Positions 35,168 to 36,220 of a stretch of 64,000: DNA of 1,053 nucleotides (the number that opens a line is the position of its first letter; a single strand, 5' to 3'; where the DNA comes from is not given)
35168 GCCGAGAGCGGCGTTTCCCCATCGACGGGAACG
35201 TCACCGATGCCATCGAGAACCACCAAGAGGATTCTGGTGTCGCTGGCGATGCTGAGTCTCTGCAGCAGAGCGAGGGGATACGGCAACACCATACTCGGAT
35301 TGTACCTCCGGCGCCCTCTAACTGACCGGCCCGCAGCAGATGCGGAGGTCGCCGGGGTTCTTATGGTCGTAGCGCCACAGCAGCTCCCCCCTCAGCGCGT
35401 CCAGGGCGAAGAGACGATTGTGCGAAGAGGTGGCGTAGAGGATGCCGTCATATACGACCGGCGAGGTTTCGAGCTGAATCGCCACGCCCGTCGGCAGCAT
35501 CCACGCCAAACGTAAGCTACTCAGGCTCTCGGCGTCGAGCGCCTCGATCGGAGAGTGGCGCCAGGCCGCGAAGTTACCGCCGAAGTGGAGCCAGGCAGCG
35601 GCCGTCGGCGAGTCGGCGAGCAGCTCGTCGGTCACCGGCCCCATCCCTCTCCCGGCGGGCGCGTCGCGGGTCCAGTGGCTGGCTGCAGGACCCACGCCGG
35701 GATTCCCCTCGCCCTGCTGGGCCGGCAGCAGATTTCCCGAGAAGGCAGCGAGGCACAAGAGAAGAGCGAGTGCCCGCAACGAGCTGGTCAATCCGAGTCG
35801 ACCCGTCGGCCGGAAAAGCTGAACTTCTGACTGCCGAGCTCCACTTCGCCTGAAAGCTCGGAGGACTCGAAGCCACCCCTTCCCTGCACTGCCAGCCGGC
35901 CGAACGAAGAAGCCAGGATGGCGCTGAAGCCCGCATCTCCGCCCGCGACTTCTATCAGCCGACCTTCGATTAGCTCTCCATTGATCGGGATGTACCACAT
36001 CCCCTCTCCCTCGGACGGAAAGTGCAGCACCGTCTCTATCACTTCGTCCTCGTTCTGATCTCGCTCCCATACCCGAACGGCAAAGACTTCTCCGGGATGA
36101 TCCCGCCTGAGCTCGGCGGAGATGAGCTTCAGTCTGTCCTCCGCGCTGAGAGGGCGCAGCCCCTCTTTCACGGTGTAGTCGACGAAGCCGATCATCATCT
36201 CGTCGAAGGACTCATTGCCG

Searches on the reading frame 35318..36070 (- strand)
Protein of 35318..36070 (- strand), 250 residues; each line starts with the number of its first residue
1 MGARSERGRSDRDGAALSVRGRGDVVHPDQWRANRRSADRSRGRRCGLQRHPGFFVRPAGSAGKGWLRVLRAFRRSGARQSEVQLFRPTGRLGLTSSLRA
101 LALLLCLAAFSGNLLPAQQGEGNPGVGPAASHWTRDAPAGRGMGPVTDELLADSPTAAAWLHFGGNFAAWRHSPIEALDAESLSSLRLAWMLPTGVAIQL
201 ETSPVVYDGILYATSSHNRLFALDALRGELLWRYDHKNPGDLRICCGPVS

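Call 15: search_protein_families(library=pfam, proteins=[window:35318-36070:-], max_evalue=0.001)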
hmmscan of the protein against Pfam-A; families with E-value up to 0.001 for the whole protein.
window:35318-36070:- (250 aa): 2 families
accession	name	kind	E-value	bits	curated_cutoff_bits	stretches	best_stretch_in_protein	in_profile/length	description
PF01011.28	PQQ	-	3.3e-13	49.6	26.7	1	160-238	1-87/595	Glucose/ethanol/alcohol dehydrogenase, beta-propeller domain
PF13360.13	PQQ_2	-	0.00011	22.4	27.6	1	199-240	64-104/233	Outer membrane protein assembly factor BamB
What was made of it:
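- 35318..35791 (-): Remnant of the next gene: the first 157 codons of a PQQ-dependent dehydrogenase. Its TTG start overlaps the TGA stop of the disrupted gene. It ends at a TAG created by a deletion. Pfam PQQ positions 1-87 of 595 (call 15).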
